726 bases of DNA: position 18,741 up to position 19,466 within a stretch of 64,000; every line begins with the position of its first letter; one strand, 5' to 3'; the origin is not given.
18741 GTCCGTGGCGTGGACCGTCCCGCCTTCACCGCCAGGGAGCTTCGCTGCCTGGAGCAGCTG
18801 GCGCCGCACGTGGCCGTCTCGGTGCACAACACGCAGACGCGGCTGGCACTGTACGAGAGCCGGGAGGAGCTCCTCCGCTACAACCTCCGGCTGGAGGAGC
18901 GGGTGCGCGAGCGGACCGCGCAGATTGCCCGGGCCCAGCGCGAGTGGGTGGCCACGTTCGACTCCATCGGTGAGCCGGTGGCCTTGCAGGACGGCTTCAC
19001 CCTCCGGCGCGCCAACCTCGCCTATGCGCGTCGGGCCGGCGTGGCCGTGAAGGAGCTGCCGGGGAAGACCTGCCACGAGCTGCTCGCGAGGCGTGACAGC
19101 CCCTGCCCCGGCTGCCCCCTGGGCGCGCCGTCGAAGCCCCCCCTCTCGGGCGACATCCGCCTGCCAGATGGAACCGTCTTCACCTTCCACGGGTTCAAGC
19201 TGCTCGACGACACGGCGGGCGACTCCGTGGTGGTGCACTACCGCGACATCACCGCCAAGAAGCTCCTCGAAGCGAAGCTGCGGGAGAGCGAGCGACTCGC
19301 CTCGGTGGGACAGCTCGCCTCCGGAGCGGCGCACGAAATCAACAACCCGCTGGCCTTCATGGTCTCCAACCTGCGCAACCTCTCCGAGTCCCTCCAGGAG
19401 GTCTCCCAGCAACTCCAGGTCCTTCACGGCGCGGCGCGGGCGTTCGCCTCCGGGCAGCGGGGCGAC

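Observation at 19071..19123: Paralogous PAS modules with a conserved C-H...PCPGC cysteine cluster in the two histidine kinases flanking the chaperone-usher locus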

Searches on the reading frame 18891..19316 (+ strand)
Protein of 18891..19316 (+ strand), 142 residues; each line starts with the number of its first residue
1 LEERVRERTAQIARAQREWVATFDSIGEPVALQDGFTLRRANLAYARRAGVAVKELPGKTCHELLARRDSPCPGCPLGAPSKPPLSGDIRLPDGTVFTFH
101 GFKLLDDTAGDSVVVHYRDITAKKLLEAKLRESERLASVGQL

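Call 30: search_solved_structures(query=A2, max_evalue=10, show_alignments=5)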
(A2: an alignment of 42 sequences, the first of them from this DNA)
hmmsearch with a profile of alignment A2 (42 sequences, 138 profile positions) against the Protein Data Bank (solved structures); distinct sequences matched with E-value up to 10: 2.
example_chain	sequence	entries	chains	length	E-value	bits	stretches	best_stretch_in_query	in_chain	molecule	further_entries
2pr5_A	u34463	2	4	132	1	12.6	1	34-129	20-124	Blue-light photoreceptor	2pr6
4gcz_A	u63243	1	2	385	1.1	12.5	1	34-129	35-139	Blue-light photoreceptor, Sensor protein fixL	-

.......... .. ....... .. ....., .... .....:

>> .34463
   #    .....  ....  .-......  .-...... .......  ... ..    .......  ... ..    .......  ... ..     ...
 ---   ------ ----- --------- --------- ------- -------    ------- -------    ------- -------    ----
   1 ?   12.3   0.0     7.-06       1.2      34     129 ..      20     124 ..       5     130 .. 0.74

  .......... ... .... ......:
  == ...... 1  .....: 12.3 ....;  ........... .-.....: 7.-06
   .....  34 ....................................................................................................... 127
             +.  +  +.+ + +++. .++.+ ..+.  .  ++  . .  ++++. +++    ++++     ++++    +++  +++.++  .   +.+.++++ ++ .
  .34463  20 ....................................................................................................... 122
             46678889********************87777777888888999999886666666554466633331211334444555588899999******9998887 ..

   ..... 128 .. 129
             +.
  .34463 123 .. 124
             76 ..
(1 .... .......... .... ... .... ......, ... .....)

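Call 32: predict_structure(alignment_id=A2)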
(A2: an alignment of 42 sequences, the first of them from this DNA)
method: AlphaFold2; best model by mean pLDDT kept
length: 142 residues; sequences in the alignment: 42
mean_pLDDT: 90.1   pTM: 0.77
mean pLDDT of the five models: 90.1, 88.4, 87.8, 85.4, 85.1
residues with pLDDT >= 90: 105; 70-90: 28; 50-70: 9; < 50: 0
segments of 3 or more residues with pLDDT < 50: none
pLDDT, mean of each block of 10 residues (from residue 1): 92 94 95 94 96 95 92 84 82 92 78 92 94 88 56
secondary structure, 60 per line:
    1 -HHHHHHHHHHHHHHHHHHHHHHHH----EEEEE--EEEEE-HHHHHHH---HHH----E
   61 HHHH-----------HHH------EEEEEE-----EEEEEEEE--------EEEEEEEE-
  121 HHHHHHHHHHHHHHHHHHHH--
elements in order: H2-25 E30-34 E37-41 H43-49 H61-64 E85-90 E96-103 E112-119 H121-140

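Call 35: fold_search(model_id=the predicted structure, library=pdb)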
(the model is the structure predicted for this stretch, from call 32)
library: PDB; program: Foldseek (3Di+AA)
matches with E <= 10: 994; with E <= 0.001: 155
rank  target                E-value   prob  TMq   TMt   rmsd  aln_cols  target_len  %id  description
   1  8js5_G                1.6e-06  1.00  0.63  0.39   4.2       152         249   17  Dimeric PAS domains of oxygen sensor FixL with ferric unliganded heme (released 2024-06-26)
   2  8js5_B                3.2e-06  1.00  0.60  0.37   4.4       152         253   16  Dimeric PAS domains of oxygen sensor FixL with ferric unliganded heme (released 2024-06-26)
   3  8js5_A                3.6e-06  1.00  0.63  0.39   4.2       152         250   17  Dimeric PAS domains of oxygen sensor FixL with ferric unliganded heme (released 2024-06-26)
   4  8js6_C                3.6e-06  1.00  0.60  0.37   4.5       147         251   18  Dimeric PAS domains of oxygen sensor FixL in complex with cyanide-bound ferric heme (released 2024-06-26)
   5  9a5d_A                4.3e-06  1.00  0.68  0.19   4.4       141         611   12  Integrative model of WALK-YYCH by crosslinking MS and deep learning (released 2024-09-18)
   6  4gcz_A                4.6e-06  1.00  0.61  0.27   5.0       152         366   18  Structure of a blue-light photoreceptor (released 2013-06-19)
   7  8a52_A                5.8e-06  1.00  0.55  0.25   5.3       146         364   18  Crystal structure of a chimeric LOV-Histidine kinase SB2F1 (asymmetrical variant, trigonal form with long c-axis) (released 2023-12-27)
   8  8js5_F                6.1e-06  1.00  0.60  0.38   4.2       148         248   18  Dimeric PAS domains of oxygen sensor FixL with ferric unliganded heme (released 2024-06-26)
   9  9qq6_A                7.8e-06  1.00  0.62  0.21   4.1       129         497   19  Structure of the Azotobacter vinelandii NifL-NifA complex (released 2025-06-18)
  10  4gcz_B                8.3e-06  1.00  0.61  0.26   4.4       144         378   18  Structure of a blue-light photoreceptor (released 2013-06-19)
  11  3bwl_B                1.0e-05  1.00  0.56  0.63   4.8       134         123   16  Crystal structure of PAS domain of HTR-like protein from Haloarcula marismortui (released 2008-01-15)
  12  8js5_C                1.0e-05  1.00  0.59  0.36   4.4       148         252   17  Dimeric PAS domains of oxygen sensor FixL with ferric unliganded heme (released 2024-06-26)
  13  6gg9_C                1.0e-05  1.00  0.53  0.55   5.2       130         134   16  Crystal structures of a short blue light photoreceptor protein PpSB1-LOV mutant (dark state) - R61H/R66I (released 2018-07-25)
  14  8js6_E                1.1e-05  1.00  0.55  0.35   4.6       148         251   17  Dimeric PAS domains of oxygen sensor FixL in complex with cyanide-bound ferric heme (released 2024-06-26)
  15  9bgv_A                1.2e-05  1.00  0.64  0.14   4.5       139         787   19  DosP R97A straight form (released 2024-11-20)
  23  9rc0                  1.9e-05  1.00  0.55  0.30   5.0       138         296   19  DvhD, PAS/HD-GYP domains (released 2026-03-04)
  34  10jx_B                2.7e-05  1.00  0.39  0.39  10.2       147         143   15  Crystal structure of heme binding PAS domain from one component transcription factor, FG214 (released 2026-03-25)
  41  10jx_A                3.7e-05  1.00  0.43  0.44   8.3       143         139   16  Crystal structure of heme binding PAS domain from one component transcription factor, FG214 (released 2026-03-25)
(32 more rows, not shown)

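Call 36: search_protein_representatives(alignment_id=A2)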
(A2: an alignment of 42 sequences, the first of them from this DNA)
Query: 42 sequences, 138 profile positions. Proteins with E-value up to 0.001 (for the whole library): 29829; up to 1e-10: 8693; up to 1e-30: 142. The best 150 are listed.
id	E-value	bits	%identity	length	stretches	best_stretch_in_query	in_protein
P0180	8.1e-53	194.4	-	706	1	1-138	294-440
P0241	4.7e-50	185.4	-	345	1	1-138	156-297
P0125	6.9e-50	184.9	-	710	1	1-138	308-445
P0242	2.2e-49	183.3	-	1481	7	11-129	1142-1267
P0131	1.6e-48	180.4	-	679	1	1-138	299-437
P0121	1.6e-48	180.4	-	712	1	1-138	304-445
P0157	3.8e-48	179.2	-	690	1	1-138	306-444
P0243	1.4e-47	177.4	-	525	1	1-138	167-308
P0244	2.9e-47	176.4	-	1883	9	9-130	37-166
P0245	5.9e-47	175.4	-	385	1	5-138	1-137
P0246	6.4e-47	175.3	-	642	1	1-138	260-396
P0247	1.1e-46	174.6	-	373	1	1-138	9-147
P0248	1.6e-46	174.0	-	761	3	10-126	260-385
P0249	1.6e-46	174.0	-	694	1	1-138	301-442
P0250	3.3e-46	173.0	-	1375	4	10-130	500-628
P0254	3.5e-45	169.6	-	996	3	11-132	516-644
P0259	2.5e-44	166.9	-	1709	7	10-138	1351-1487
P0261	1.7e-43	164.2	-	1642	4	10-130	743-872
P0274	3.5e-40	153.5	-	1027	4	9-129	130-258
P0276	8.5e-40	152.2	-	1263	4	10-128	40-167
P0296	1.9e-37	144.6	-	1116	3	10-138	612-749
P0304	3.1e-36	140.7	-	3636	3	6-129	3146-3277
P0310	2.8e-35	137.6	-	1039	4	12-132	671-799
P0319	2.5e-34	134.5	-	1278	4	10-125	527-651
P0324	1.2e-33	132.3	-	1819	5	30-131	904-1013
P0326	1.4e-33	132.0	-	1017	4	15-138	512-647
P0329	2.2e-33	131.4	-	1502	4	13-129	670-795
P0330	2.3e-33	131.3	-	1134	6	9-134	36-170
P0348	2.4e-32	128.1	-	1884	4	10-129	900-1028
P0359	9.8e-32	126.1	-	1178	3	13-121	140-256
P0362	1.9e-31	125.2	-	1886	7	27-131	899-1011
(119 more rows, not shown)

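Call 44: list_cluster_members(proteins=[P0242, P0244, P0248, P0250, P0254, P0259, P0261, P0274, P0296, P0304])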
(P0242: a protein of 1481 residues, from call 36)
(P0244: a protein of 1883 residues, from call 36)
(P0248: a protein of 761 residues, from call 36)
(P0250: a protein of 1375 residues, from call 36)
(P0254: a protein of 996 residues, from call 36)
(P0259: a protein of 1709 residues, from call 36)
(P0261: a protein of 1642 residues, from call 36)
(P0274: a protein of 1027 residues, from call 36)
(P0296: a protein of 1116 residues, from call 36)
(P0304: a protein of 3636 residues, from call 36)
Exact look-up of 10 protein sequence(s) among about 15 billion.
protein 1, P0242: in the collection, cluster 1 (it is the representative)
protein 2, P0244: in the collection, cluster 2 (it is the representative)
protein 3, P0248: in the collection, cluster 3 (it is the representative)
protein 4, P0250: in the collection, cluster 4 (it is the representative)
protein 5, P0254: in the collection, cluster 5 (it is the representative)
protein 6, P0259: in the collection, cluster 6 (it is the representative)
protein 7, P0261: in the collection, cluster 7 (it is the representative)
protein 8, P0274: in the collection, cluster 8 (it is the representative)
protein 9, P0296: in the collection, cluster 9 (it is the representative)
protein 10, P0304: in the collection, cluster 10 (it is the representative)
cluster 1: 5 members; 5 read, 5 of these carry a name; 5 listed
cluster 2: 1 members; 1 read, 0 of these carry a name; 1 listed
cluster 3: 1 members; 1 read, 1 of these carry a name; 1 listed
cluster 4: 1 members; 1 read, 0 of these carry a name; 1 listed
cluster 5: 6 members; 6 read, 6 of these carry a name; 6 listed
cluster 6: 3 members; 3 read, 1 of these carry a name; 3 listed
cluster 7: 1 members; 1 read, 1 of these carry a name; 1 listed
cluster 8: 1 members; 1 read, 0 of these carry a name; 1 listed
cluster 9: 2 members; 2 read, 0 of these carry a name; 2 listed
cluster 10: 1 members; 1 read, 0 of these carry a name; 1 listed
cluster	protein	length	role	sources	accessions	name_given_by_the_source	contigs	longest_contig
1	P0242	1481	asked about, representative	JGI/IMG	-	PAS domain S-box-containing protein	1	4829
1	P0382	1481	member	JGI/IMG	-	PAS domain S-box-containing protein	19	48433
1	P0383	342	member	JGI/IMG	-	PAS domain S-box-containing protein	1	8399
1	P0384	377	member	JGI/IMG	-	PAS domain S-box-containing protein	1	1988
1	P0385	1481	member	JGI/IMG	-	PAS domain S-box-containing protein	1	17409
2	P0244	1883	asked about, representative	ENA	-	-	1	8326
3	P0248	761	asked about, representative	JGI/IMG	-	two-component system NtrC family sensor kinase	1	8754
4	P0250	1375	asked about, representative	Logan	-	-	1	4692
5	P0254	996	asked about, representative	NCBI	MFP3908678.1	MAG: PAS domain S-box protein [Archaeoglobaceae archaeon]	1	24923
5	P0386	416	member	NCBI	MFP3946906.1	MAG: PAS domain S-box protein, partial [Archaeoglobaceae archaeon]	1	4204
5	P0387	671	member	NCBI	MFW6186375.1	MAG: PAS domain S-box protein, partial [Halobacteriota archaeon]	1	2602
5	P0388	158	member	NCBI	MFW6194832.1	MAG: PAS domain-containing protein, partial [Halobacteriota archaeon]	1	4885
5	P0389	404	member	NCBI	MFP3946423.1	MAG: PAS domain-containing protein, partial [Archaeoglobaceae archaeon]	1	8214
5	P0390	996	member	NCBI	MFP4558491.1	MAG: PAS domain S-box protein [Archaeoglobaceae archaeon]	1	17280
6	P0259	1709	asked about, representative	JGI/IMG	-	-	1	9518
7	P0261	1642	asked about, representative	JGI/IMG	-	PAS domain S-box-containing protein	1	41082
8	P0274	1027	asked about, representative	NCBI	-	-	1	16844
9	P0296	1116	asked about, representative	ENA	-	-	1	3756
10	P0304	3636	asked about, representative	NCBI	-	-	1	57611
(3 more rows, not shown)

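Call 45: find_related_loci(query=A2, collection=genome_contigs, flank=6000)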
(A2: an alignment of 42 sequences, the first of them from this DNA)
Query A2 (142 aa) in genome_contigs; peptide patterns used: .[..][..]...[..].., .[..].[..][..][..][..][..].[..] (x = any residue, [..] = any of these).
600 stretches matched a pattern (row limit reached: there are more); 348 encode a relative of the query (tblastn E <= 1e-3); the best 80 are kept; 80 distinct loci.
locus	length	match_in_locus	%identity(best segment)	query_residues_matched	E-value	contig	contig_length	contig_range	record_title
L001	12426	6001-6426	74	1-142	5e-69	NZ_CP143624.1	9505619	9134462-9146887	Myxococcus sp. Y35 chromosome, complete genome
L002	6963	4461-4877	64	1-142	4e-54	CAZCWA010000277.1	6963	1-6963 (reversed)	MAG TPA_asm: uncultured Myxococcaceae bacterium isolate SRP220891_co3_132 genome assembly, contig: NODE_20073_length_696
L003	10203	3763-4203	56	1-142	3e-52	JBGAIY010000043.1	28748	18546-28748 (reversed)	MAG: Myxococcaceae bacterium isolate MAG_MBR_H125.17 MBRH125-17_opera_contig_3786, whole genome shotgun sequence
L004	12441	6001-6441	56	1-142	6e-51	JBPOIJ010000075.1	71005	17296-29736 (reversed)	MAG: Myxococcota bacterium isolate MAG_545 c_000000506625, whole genome shotgun sequence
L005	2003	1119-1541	56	1-142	9e-51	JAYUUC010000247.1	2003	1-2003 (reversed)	MAG: Myxococcales bacterium isolate GL122_DN_metabinner_12_sub GL122_DN_metabinner_12_sub_246, whole genome shotgun sequ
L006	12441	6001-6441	55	1-142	1e-49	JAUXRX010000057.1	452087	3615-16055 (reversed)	MAG: Archangium sp. isolate C12_metabat.bin.17_sub C12_k141_69208, whole genome shotgun sequence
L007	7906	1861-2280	57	1-142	4e-49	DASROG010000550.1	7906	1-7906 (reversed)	MAG TPA_asm: Myxococcaceae bacterium isolate SMAG_U10262 k141_1409149, whole genome shotgun sequence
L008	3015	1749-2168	54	1-142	1e-48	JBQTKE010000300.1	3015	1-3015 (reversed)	MAG: Myxococcaceae bacterium isolate SAW187 c_000000090801, whole genome shotgun sequence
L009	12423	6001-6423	56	1-142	9e-49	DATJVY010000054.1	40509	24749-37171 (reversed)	MAG TPA_asm: Myxococcaceae bacterium isolate SMAG_U15085 k141_393758, whole genome shotgun sequence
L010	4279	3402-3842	53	1-142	1e-48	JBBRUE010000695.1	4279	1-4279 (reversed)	MAG: Myxococcales bacterium isolate La3_concoct.158 La3_concoct.158_K_3473988_L_4279_cov_13.0000, whole genome shotgun s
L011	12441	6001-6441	52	1-142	1e-47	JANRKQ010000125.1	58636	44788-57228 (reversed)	MAG: Myxococcaceae bacterium isolate bins.245 k141_149054, whole genome shotgun sequence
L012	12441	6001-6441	52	1-142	2e-47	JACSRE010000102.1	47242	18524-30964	MAG: Myxococcus sp. isolate MY1 contig-70_588, whole genome shotgun sequence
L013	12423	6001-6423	56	1-142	3e-47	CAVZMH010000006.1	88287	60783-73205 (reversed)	MAG: uncultured delta proteobacterium isolate MFD05942.bin.1.218 genome assembly, contig: contig_126107, whole genome sh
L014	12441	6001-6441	53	1-142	3e-47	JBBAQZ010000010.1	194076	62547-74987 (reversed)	MAG: Myxococcaceae bacterium isolate EUL_206 ctg10-EUL_206, whole genome shotgun sequence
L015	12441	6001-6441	53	1-142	1e-46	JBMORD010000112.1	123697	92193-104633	MAG: Myxococcota bacterium isolate Betzabe_MAG171 MAG171_112, whole genome shotgun sequence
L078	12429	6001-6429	37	1-142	3e-23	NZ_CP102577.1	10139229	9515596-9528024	Corallococcus exercitus strain SDU142 chromosome, complete genome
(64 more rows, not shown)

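Call 64: list_cluster_members(proteins=[P0310, P0324, P0329, P0330, P0359, P0276, P0319, P0326, P0348, P0362])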
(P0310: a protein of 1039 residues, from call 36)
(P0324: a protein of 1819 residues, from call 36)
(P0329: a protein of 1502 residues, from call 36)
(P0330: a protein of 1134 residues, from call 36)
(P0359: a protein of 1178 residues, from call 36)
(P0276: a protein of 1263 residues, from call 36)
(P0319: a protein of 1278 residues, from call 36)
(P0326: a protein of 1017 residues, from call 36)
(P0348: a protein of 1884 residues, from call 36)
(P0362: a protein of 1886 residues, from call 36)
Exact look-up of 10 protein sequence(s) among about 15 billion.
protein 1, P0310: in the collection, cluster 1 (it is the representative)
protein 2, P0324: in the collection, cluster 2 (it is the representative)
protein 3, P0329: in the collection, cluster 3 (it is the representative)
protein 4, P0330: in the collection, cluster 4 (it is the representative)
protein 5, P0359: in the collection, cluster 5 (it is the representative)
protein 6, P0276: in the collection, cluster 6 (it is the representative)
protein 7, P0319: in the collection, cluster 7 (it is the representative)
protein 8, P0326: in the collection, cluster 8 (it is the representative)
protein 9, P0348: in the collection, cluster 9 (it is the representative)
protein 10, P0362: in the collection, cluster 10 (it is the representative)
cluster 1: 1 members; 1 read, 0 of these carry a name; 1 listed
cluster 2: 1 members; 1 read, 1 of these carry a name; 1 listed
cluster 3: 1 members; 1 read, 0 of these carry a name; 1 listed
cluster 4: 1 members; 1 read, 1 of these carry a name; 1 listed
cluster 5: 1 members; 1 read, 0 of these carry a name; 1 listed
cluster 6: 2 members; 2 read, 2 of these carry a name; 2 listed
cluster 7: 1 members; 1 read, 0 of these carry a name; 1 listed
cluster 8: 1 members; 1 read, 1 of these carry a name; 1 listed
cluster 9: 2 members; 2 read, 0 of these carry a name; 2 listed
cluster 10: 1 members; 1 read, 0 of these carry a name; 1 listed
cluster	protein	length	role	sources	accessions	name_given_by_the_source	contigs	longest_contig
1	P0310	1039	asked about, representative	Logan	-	-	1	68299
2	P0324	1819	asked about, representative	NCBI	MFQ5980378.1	MAG: PAS domain S-box protein [Candidatus Heimdallarchaeota archaeon]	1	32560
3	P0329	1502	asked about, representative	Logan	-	-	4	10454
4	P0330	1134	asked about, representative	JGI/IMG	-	PAS domain S-box-containing protein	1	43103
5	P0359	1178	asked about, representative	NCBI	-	-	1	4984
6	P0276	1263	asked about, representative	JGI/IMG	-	PAS domain S-box-containing protein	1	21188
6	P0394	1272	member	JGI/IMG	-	PAS domain S-box-containing protein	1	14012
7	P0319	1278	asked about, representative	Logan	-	-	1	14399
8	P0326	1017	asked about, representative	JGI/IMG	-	PAS domain S-box-containing protein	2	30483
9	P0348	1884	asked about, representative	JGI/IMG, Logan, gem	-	-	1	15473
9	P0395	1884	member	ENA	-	-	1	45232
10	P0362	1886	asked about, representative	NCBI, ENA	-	-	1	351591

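Call 70: search_protein_families(library=pfam, proteins=[L078:433-1572:+, L078:1612-2358:+, L078:2594-4366:+, L078:4380-5303:-, L078:4398-5348:+, L078:8770-10245:+, L078:8596-10008:-, L078:10598-12304:-, L078:10258-11430:-, L078:10055-10900:+], max_evalue=0.00001)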
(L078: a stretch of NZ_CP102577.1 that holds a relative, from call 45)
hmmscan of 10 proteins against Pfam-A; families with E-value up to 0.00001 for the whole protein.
L078:433-1572:+ (379 aa): 1 family
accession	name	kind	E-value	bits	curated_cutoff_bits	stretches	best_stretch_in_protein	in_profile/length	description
PF04188.19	Mannosyl_trans2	-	5.5e-08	33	22.4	1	51-189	55-200/443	Mannosyltransferase (PIG-V)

L078:1612-2358:+ (248 aa): 8 families
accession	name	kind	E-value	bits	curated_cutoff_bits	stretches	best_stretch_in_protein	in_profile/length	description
PF13649.12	Methyltransf_25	-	1e-16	61.8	27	1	73-169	1-97/97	Methyltransferase domain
PF08241.18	Methyltransf_11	-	5.1e-14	53.1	21.2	1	75-172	2-94/95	Methyltransferase domain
PF08242.18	Methyltransf_12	-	9e-14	52.4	30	1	75-171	2-98/98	Methyltransferase domain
PF13847.12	Methyltransf_31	-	9.1e-13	48.6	27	1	72-178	6-114/145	Methyltransferase domain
PF13489.12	Methyltransf_23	-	2.3e-12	47.4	27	1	60-228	13-163/164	Methyltransferase domain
PF05175.20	MTS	-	2.7e-08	34.1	23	1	61-141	23-103/170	Methyltransferase small domain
PF02353.26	CMAS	-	5.6e-07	29.6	27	1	71-196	64-188/273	Mycolic acid cyclopropane synthetase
PF01728.25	FtsJ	-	3.4e-06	27.5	24.1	0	69-181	21-145/181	FtsJ-like methyltransferase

L078:2594-4366:+ (590 aa): 0 families

L078:4380-5303:- (307 aa): 0 families

L078:4398-5348:+ (316 aa): 1 family
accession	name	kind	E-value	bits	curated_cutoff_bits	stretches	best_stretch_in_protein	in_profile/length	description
PF00990.26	GGDEF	-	3.8e-48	163.7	23.8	1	141-298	1-161/161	Diguanylate cyclase, GGDEF domain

L078:8770-10245:+ (491 aa): 0 families

L078:8596-10008:- (470 aa): 9 families
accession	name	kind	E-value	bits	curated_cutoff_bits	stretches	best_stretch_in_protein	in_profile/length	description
PF12002.13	MgsA_C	-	3.3e-69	232.5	27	1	288-453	1-166/167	MgsA AAA+ ATPase C terminal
PF16193.11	AAA_assoc_2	-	4.8e-25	88.1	34.3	1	215-287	4-81/81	AAA C-terminal domain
PF00004.35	AAA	-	1.5e-17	64.7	21.2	1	80-188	1-126/131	ATPase family associated with various cellular activities (AAA)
PF05496.18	RuvB_N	-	3.2e-15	56.7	27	1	47-166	1-116/159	Holliday junction DNA helicase RuvB P-loop domain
PF07728.20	AAA_5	-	1e-07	32.5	22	1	80-170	2-102/139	AAA domain (dynein-related subfamily)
PF13191.12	AAA_16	-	2e-06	28.8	32.6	0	69-101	13-48/167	AAA ATPase domain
PF13173.12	AAA_14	-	2.1e-06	28.2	27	1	79-198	4-128/129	AAA domain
PF13604.12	AAA_30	-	3.5e-06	27.3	27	0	71-181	13-137/191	AAA domain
PF00158.32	Sigma54_activat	-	8.1e-06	26.1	20.2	0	110-172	68-131/168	Sigma-54 interaction domain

L078:10598-12304:- (568 aa): 0 families

L078:10258-11430:- (390 aa): 0 families

L078:10055-10900:+ (281 aa): 2 families
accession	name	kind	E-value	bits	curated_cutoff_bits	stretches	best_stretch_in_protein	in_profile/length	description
PF20143.4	NAD_kinase_C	-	6.3e-35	120.1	23.7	1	137-262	1-125/126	ATP-NAD kinase C-terminal domain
PF01513.26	NAD_kinase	-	1.4e-17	64.7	25.5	1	37-111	59-129/130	ATP-NAD kinase N-terminal domain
